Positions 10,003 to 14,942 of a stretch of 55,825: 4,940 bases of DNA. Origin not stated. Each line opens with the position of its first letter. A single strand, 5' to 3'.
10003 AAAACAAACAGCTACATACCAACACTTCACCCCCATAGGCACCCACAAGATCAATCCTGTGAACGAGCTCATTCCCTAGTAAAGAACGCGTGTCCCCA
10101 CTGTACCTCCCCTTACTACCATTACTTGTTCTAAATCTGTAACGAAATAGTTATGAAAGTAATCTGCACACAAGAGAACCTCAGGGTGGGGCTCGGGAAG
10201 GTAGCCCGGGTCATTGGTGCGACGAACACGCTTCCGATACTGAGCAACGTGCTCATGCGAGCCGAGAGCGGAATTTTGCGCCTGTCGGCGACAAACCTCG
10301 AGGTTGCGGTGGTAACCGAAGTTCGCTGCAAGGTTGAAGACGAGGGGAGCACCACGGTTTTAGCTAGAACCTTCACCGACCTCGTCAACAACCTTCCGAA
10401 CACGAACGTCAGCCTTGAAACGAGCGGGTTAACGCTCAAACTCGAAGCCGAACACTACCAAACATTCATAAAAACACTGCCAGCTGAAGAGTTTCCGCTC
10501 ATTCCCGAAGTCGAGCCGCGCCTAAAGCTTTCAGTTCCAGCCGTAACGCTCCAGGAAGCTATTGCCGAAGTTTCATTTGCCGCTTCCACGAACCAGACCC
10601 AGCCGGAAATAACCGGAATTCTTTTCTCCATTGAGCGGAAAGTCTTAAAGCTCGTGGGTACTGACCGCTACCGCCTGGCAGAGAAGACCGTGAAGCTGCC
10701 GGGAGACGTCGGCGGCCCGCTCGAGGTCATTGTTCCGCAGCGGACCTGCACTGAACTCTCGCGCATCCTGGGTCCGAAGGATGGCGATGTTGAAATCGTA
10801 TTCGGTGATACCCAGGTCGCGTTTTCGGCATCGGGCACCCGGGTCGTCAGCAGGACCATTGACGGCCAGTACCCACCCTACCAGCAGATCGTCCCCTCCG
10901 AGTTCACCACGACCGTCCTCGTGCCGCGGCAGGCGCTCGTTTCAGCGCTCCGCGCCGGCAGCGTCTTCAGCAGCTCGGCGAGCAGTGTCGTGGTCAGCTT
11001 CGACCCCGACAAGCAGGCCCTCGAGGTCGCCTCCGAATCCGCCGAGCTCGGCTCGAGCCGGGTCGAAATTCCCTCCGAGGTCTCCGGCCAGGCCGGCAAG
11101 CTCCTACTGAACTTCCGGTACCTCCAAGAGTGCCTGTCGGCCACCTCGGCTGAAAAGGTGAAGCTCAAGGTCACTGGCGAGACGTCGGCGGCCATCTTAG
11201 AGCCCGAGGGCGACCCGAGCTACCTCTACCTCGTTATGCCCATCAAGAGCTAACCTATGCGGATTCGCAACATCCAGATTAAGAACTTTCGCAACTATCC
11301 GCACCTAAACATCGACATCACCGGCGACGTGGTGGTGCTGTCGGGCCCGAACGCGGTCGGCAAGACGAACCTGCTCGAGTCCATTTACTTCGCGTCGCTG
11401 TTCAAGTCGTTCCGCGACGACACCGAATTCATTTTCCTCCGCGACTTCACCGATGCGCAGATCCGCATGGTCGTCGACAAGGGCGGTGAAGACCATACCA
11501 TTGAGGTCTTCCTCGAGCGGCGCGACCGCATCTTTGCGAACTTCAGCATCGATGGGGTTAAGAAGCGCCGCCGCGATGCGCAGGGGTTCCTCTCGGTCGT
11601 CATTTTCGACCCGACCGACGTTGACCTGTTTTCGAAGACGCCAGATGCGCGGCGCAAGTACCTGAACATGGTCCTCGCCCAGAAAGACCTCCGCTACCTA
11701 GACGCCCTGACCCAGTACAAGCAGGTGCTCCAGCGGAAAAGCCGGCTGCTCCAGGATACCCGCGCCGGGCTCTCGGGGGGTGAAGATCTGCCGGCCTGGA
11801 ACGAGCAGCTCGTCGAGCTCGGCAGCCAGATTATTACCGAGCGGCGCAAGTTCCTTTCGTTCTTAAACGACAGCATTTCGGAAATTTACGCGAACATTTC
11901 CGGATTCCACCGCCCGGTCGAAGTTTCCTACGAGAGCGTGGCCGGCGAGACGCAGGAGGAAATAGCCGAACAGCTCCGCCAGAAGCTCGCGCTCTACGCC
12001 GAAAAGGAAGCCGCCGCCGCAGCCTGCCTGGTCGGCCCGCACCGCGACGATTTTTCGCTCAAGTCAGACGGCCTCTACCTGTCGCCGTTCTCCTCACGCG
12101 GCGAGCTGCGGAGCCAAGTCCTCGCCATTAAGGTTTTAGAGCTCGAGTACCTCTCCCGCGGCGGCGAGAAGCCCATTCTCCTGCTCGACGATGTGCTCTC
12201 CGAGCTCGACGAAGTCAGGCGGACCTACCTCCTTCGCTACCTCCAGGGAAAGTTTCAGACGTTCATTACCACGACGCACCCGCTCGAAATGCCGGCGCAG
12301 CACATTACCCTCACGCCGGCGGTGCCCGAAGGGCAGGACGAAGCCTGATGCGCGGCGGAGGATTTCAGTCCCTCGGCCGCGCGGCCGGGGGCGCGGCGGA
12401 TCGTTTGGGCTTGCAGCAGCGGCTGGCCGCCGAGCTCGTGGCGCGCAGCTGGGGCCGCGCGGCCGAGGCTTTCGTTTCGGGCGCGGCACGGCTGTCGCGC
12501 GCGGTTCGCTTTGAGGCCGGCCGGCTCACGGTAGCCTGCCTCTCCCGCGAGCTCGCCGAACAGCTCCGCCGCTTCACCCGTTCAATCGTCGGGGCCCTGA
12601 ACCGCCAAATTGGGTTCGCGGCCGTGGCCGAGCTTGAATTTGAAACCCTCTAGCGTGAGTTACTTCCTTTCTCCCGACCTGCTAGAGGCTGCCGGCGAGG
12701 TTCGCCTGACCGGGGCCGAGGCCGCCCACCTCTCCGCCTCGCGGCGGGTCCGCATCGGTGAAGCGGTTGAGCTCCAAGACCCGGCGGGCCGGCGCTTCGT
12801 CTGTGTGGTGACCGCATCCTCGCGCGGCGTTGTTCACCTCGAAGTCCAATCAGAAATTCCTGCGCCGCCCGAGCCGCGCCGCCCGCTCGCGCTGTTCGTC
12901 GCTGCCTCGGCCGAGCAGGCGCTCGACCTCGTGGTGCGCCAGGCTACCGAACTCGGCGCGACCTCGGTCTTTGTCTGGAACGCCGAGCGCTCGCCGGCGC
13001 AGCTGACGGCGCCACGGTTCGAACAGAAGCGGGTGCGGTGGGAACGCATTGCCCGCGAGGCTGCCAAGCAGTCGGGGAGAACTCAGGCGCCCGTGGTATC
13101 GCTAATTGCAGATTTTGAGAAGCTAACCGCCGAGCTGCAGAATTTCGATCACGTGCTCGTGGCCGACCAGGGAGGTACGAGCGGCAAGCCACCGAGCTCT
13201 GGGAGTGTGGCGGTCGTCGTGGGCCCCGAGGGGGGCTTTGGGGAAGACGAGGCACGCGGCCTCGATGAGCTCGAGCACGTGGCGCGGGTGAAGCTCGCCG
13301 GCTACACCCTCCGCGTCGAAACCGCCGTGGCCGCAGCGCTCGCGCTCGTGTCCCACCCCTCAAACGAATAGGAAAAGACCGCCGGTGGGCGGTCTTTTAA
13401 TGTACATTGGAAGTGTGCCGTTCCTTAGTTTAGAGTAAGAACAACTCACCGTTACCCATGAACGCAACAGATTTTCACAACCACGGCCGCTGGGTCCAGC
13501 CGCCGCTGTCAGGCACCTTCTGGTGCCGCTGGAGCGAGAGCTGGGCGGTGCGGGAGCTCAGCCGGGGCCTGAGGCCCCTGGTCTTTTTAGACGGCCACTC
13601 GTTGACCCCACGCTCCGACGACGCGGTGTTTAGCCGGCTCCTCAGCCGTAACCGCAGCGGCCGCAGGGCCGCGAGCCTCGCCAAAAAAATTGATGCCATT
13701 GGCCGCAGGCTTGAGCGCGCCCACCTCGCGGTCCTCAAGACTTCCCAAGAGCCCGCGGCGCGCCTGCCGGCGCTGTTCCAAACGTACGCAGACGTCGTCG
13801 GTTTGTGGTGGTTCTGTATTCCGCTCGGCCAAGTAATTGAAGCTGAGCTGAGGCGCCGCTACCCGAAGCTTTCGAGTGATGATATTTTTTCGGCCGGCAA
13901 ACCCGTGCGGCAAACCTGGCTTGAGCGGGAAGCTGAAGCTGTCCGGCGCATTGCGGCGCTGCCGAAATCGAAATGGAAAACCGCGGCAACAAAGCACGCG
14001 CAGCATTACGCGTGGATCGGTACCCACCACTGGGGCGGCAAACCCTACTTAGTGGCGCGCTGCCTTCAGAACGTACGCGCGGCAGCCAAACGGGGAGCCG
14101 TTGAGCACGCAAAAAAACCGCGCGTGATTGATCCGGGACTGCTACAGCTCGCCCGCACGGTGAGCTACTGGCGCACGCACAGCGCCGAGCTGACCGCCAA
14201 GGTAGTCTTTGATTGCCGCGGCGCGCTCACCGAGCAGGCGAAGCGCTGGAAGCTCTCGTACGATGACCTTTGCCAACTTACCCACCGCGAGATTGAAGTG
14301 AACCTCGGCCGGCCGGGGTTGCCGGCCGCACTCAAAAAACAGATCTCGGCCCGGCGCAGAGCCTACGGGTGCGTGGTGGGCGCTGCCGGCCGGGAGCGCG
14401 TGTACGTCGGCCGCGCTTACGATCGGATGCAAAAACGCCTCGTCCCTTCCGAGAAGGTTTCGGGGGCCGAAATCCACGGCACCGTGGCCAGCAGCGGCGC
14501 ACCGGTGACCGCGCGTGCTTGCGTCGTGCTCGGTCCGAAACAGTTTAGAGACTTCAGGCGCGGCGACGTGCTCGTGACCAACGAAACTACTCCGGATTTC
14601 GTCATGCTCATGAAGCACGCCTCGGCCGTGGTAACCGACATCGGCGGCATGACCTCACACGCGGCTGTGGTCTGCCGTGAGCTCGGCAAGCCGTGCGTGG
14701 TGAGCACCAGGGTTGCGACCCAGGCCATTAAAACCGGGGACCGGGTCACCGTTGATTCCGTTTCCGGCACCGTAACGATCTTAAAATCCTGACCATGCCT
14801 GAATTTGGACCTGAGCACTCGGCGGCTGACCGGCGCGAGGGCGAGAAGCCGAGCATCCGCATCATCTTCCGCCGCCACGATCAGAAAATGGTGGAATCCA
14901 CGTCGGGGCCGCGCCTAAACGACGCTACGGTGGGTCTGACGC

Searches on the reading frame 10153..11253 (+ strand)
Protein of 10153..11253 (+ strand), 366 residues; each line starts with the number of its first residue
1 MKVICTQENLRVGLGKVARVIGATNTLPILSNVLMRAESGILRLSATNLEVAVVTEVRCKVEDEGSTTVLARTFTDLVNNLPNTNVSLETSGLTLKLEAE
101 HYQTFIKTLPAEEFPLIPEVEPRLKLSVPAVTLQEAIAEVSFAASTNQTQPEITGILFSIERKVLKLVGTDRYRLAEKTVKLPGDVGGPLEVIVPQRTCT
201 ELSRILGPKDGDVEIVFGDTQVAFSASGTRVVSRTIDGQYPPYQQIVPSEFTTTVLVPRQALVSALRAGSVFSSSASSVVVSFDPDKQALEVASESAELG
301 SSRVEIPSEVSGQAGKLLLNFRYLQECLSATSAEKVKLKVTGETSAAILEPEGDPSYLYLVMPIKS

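Call 46: search_protein_families(library=pfam, proteins=[window:10153-11253:+], max_evalue=0.0001)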
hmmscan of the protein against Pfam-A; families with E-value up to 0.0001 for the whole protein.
window:10153-11253:+ (366 aa): 3 families
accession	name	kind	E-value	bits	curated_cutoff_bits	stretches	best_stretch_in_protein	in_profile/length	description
PF00712.24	DNA_pol3_beta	-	4.7e-32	111.1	24.4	1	1-118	1-120/120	DNA polymerase III beta subunit, N-terminal domain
PF02767.21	DNA_pol3_beta_2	-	6e-29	101.1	27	1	128-241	2-115/116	DNA polymerase III beta subunit, central domain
PF02768.20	DNA_pol3_beta_3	-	1.3e-14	54.5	27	1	245-364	2-120/121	DNA polymerase III beta subunit, C-terminal domain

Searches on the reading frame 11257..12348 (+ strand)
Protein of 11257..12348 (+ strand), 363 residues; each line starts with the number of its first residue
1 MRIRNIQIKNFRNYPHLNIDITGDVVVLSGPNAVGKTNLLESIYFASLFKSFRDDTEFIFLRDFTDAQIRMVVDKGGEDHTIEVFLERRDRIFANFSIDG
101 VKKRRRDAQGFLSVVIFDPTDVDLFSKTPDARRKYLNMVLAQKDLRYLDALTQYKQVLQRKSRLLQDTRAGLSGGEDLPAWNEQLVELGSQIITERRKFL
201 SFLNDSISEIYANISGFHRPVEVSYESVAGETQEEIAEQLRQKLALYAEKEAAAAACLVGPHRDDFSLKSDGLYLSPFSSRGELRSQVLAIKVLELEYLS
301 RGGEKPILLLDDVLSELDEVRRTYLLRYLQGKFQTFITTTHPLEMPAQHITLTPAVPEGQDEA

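Call 46: search_protein_families(library=pfam, proteins=[window:11257-12348:+], max_evalue=0.0001)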
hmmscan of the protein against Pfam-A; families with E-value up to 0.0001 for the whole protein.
window:11257-12348:+ (363 aa): 4 families
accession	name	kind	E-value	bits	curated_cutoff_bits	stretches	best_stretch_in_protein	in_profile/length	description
PF02463.25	SMC_N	-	2.9e-15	56.7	40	1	3-341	2-198/220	RecF/RecN/SMC N terminal domain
PF13175.12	AAA_15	-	6.2e-11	43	32.1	1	1-47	1-48/374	AAA ATPase domain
PF13476.12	AAA_23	-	7.6e-09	36.9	27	1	6-104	2-102/201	AAA domain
PF13304.12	AAA_21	-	7.3e-05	23.4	27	0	26-96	2-76/304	AAA domain, putative AbiEii toxin, Type IV TA system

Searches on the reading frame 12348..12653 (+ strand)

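Call 46: search_protein_families(library=pfam, proteins=[window:12348-12653:+], max_evalue=0.0001)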
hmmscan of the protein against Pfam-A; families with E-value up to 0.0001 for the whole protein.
window:12348-12653:+ (101 aa): 1 family
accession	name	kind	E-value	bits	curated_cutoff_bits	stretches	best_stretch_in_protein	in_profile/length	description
PF05258.17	DciA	-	1e-06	29.3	24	1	9-98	2-89/89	Dna[CI] antecedent, DciA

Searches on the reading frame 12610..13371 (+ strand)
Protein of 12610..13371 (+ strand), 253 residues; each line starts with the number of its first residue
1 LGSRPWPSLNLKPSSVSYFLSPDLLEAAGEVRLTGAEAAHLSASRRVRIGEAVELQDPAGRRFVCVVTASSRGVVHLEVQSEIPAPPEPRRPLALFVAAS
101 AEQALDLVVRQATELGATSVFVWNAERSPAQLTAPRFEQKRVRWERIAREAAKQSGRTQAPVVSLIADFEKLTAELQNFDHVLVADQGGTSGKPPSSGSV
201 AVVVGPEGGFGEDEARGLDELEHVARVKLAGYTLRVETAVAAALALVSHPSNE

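Call 46: search_protein_families(library=pfam, proteins=[window:12610-13371:+], max_evalue=0.0001)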
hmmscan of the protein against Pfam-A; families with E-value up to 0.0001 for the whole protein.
window:12610-13371:+ (253 aa): 1 family
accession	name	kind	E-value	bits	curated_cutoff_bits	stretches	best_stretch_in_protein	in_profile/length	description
PF04452.19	Methyltrans_RNA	-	1.2e-36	126.2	23.9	1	89-247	4-164/165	RNA methyltransferase domain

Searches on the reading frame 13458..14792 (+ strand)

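Call 46: search_protein_families(library=pfam, proteins=[window:13458-14792:+], max_evalue=0.0001)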
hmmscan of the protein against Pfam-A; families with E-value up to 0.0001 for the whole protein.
window:13458-14792:+ (444 aa): 1 family
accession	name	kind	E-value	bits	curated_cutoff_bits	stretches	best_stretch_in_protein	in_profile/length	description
PF00391.29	PEP-utilizers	-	1.2e-25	89.3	23.1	1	367-437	2-72/72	PEP-utilising enzyme, mobile domain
